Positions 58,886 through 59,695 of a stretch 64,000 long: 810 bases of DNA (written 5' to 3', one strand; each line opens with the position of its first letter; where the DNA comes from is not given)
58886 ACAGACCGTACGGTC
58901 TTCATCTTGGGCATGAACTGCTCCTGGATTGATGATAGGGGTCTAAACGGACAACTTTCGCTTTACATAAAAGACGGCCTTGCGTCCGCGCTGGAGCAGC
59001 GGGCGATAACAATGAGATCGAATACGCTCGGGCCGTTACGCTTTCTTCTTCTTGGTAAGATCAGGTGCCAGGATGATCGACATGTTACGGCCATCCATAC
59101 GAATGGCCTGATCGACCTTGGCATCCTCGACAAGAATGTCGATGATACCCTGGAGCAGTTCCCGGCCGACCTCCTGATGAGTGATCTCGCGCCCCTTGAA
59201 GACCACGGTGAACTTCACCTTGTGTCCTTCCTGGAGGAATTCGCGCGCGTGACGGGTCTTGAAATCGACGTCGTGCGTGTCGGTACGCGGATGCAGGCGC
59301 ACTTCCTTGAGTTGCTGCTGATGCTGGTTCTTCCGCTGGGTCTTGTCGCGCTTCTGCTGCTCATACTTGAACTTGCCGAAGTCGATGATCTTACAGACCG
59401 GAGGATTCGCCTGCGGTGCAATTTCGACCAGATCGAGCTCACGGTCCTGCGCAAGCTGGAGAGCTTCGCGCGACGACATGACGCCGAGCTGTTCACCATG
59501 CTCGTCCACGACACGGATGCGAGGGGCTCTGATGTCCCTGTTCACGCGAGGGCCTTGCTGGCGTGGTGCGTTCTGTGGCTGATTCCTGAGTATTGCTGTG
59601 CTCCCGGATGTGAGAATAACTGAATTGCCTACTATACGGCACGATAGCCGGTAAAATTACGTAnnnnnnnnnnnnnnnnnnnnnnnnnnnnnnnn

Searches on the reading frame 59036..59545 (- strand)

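Call 43: search_protein_families(library=pfam, proteins=[window:59036-59545:-], max_evalue=0.0001)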
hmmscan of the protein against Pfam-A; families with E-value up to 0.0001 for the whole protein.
window:59036-59545:- (169 aa): 2 families
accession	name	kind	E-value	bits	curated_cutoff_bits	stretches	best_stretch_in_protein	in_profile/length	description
PF05198.21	IF3_N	-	1.7e-34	118.2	26.9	1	1-69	1-69/70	Translation initiation factor IF-3, N-terminal domain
PF00707.27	IF3_C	-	1.6e-32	111.7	34.8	1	78-161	2-85/86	Translation initiation factor IF-3, C-terminal domain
